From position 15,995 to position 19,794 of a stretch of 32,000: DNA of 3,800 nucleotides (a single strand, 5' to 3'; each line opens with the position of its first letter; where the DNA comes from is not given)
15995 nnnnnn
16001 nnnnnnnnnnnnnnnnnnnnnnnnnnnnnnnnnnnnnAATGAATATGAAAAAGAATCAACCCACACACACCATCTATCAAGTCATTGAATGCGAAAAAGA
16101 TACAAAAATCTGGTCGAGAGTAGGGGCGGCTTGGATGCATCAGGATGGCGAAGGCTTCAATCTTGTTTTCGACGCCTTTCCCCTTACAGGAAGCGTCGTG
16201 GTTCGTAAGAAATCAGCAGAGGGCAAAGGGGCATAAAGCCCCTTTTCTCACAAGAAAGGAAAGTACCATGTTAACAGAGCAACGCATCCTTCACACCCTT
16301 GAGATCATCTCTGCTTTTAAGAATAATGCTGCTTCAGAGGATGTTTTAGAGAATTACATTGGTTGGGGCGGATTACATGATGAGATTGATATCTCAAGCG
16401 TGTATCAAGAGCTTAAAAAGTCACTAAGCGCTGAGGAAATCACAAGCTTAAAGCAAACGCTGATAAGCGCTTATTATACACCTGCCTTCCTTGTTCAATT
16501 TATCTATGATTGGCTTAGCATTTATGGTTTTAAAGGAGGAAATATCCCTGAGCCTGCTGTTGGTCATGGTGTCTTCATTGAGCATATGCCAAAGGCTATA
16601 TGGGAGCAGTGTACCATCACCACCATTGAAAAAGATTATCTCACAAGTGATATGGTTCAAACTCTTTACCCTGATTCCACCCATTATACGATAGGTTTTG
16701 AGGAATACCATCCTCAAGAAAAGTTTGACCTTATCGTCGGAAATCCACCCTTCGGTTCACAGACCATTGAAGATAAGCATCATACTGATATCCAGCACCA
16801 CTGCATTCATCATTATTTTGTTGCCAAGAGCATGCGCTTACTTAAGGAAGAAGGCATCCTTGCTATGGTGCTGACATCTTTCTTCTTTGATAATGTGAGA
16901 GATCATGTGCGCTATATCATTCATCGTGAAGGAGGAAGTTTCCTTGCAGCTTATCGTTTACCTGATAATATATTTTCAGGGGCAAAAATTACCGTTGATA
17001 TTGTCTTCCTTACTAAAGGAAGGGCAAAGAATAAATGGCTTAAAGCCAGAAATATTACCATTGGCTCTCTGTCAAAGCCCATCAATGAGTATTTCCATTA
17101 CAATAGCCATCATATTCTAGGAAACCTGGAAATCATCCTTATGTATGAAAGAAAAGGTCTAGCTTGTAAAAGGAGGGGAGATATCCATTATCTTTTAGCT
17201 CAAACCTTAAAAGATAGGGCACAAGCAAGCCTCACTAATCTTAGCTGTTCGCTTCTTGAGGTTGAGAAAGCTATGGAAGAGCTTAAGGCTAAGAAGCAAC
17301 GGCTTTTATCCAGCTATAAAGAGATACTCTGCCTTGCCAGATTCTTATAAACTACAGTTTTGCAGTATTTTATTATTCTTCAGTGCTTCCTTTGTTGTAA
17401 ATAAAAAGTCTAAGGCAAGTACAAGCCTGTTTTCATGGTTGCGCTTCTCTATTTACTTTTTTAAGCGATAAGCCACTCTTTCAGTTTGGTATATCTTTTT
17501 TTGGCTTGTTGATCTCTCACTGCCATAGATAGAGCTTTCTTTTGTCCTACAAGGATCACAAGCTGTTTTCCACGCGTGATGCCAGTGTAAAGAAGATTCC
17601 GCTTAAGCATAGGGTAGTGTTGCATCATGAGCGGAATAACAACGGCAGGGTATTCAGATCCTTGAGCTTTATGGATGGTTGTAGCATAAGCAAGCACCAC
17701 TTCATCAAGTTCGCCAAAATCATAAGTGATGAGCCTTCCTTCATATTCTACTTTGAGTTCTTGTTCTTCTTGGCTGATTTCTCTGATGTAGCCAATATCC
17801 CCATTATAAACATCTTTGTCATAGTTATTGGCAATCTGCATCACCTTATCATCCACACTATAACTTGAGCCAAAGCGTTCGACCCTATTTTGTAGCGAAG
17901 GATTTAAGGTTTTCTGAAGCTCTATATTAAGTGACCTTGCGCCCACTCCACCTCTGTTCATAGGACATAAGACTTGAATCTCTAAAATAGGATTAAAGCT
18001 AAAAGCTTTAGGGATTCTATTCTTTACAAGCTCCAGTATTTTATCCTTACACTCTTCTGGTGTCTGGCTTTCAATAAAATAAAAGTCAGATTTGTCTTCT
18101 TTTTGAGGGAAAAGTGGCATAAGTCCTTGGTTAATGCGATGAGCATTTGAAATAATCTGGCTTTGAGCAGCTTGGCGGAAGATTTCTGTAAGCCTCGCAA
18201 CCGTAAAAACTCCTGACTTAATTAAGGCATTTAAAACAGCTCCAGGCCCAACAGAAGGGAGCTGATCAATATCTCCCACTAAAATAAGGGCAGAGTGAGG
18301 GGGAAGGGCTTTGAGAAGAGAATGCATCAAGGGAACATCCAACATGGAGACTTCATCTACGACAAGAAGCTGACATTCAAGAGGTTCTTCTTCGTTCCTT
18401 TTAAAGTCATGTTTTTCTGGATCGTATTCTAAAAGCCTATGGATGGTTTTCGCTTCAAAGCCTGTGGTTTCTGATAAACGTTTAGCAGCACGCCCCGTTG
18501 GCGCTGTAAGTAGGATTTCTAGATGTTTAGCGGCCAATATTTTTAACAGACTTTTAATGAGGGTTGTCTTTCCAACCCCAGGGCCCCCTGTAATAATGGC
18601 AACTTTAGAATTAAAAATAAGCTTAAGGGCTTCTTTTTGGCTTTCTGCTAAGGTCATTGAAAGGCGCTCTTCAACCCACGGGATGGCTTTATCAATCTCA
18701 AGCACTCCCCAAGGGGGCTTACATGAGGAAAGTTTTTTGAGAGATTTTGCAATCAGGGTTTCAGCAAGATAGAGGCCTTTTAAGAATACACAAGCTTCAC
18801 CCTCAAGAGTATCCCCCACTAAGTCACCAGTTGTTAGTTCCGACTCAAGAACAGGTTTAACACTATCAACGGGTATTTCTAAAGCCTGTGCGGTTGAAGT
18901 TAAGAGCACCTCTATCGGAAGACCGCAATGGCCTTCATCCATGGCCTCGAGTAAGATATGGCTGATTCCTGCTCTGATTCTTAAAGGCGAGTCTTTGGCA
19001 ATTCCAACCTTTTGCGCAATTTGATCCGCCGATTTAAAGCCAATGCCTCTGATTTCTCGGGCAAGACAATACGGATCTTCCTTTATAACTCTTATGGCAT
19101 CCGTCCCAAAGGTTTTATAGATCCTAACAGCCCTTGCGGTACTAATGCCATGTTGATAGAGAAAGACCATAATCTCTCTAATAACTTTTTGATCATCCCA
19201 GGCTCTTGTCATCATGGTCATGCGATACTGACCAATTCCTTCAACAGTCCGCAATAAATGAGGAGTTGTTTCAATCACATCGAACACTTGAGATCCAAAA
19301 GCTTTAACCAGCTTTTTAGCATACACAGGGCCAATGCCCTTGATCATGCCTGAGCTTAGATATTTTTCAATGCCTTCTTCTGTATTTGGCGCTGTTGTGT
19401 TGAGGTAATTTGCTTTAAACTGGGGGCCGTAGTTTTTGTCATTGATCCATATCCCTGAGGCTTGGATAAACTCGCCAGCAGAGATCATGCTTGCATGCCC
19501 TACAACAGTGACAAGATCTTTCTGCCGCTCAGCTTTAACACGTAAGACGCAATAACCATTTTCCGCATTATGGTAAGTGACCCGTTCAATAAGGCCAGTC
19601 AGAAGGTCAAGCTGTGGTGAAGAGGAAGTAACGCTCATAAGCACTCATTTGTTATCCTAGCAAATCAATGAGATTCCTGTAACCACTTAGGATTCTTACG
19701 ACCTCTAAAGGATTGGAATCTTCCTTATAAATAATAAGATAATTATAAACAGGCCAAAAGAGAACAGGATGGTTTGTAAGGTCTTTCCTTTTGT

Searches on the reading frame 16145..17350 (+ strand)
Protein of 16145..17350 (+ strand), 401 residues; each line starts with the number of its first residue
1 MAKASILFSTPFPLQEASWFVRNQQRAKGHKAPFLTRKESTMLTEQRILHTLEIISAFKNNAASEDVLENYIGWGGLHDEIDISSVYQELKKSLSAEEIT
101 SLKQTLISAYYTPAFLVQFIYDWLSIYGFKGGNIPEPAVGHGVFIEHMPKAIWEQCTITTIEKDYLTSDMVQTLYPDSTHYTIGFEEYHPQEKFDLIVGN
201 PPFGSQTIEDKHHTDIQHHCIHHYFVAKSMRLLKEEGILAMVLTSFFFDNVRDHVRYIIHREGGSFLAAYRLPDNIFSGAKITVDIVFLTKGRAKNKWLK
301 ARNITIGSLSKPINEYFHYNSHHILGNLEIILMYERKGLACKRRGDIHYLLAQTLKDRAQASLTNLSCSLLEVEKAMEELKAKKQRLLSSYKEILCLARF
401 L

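Call 3: search_protein_families(library=pfam, proteins=[window:16145-17350:+], max_evalue=0.01)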
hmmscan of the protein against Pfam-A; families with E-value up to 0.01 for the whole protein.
window:16145-17350:+ (401 aa): 3 families
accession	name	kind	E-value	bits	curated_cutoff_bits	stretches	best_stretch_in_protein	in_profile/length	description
PF07669.17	Eco57I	-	6.2e-11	43.1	25.3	1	184-251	64-142/171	Eco57I restriction-modification methylase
PF02384.22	N6_Mtase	-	6.3e-10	39.3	20.4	1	178-295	119-236/311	N-6 DNA Methylase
PF05175.20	MTS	-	0.00018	21.7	23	1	190-246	95-143/170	Methyltransferase small domain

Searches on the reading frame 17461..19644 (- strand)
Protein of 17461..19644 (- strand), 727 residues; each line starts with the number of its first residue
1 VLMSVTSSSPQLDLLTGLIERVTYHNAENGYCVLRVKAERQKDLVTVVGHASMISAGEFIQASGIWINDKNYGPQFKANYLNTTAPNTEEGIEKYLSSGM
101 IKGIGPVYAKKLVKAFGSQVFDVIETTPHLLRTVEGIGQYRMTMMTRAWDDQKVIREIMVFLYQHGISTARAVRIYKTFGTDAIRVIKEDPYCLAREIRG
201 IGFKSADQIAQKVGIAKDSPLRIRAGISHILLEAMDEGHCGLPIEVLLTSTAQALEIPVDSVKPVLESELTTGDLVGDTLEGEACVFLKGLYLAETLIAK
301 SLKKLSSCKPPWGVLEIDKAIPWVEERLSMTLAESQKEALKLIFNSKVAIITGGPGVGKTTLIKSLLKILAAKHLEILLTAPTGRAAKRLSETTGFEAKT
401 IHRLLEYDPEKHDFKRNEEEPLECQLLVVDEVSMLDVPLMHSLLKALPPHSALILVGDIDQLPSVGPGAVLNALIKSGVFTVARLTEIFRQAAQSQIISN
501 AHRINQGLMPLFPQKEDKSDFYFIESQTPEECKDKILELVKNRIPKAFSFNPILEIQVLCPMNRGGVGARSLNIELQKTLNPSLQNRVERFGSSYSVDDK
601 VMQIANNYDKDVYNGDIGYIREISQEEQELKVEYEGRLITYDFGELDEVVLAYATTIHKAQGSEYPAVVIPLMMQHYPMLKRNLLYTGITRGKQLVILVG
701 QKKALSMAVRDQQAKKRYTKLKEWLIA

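Call 23: search_protein_families(library=pfam, proteins=[window:17461-19644:-], max_evalue=0.001)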
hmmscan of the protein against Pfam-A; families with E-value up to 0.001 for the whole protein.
window:17461-19644:- (727 aa): 15 families
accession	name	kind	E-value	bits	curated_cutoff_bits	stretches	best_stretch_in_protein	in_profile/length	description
PF13245.12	AAA_19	-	4.2e-47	160.1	25.1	1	336-467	1-134/134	AAA domain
PF13604.12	AAA_30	-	4.4e-40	137.9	27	1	332-508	2-172/191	AAA domain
PF14490.11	HHH_RecD2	-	1.5e-39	134.2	27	1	152-240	2-91/92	ATP-dependent RecD2 DNA helicase HHH domain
PF23139.1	OB_YrrC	-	1.5e-23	82.9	27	1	15-86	4-76/76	ATP-dependent DNA helicase YrrC, OB-fold domain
PF18335.7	SH3_13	-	1.5e-21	76.4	41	1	572-634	1-65/65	ATP-dependent RecD-like DNA helicase SH3 domain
PF13538.12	UvrD_C_2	-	1.1e-19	70.4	27.4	1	651-699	1-52/52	UvrD-like helicase C-terminal domain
PF01443.25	Viral_helicase1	-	2e-12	47.9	21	1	350-500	2-138/228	Viral superfamily 1 RNA helicase core domain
PF14520.12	HHH_5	-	2.3e-12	47.6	27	1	101-141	7-47/57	Helix-hairpin-helix domain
PF13086.12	AAA_11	-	6.2e-08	33.2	27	1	332-388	2-66/257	AAA domain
PF05127.21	NAT10_TcmA_helicase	-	1.6e-06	28.6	22.7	1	350-446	1-112/176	RNA cytidine acetyltransferase NAT10/TcmA, helicase domain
PF05970.20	PIF1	-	3.5e-06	27.2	25.9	1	332-445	2-124/223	PIF1-like helicase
PF20720.3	nSTAND3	-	1e-05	25.7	27.2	1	336-377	7-48/155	Novel STAND NTPase 3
PF13401.12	AAA_22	-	0.00049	20.9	27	0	347-438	6-99/130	AAA domain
PF13479.12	AAA_24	-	0.00071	19.9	27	0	347-435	3-76/195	AAA domain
PF03193.22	RsgA_GTPase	-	0.00082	19.7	30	0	334-392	94-152/174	RsgA GTPase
